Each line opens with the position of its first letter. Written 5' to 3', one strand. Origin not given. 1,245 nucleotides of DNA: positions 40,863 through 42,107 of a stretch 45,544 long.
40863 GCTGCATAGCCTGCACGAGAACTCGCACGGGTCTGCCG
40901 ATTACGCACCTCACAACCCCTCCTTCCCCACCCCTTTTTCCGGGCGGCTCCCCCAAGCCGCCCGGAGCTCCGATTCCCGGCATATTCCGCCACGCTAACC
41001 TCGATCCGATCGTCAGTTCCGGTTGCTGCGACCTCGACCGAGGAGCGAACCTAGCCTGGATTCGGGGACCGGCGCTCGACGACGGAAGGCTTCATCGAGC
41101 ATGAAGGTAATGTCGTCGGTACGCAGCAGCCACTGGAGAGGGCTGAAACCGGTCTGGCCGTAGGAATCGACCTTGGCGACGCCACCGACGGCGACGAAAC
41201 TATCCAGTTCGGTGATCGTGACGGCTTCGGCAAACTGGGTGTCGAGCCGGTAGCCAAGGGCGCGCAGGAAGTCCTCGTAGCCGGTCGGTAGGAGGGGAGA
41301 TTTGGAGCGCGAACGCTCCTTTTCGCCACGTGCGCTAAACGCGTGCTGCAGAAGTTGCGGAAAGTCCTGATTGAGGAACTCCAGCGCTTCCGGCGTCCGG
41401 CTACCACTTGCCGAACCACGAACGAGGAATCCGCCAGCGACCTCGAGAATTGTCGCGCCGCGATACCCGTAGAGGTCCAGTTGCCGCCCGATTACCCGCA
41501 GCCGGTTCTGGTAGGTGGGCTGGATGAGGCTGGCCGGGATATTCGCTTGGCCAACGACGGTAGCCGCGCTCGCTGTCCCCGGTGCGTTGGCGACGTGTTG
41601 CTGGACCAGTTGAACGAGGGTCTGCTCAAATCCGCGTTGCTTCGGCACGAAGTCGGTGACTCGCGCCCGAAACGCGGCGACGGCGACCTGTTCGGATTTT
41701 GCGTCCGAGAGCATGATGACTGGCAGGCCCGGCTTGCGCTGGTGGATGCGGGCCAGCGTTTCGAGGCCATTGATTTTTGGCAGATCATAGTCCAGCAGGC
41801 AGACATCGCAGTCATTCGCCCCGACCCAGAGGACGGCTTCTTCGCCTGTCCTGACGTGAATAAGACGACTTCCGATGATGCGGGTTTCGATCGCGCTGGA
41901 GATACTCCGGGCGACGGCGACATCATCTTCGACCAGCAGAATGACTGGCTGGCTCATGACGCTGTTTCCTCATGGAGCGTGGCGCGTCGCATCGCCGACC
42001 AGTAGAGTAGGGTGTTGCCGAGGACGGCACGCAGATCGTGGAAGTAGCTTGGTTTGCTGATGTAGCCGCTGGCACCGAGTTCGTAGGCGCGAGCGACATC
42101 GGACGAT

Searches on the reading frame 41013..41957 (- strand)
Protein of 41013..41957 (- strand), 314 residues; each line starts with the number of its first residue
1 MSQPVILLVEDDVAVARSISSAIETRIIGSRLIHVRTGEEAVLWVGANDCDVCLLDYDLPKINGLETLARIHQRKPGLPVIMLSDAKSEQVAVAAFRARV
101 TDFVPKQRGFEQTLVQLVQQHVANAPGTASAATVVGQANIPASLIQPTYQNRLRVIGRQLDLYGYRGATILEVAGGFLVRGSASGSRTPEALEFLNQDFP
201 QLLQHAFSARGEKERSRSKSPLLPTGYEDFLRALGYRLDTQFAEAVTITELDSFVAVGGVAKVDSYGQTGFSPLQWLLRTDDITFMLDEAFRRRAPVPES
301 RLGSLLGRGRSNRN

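Call 47: search_protein_families(library=pfam, proteins=[window:41013-41957:-], max_evalue=0.001)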
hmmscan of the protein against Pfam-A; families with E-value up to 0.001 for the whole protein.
window:41013-41957:- (314 aa): 1 family
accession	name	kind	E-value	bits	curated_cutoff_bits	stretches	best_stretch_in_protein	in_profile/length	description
PF00072.30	Response_reg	-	2.6e-21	76.3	30.2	1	6-112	1-105/111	Response regulator receiver domain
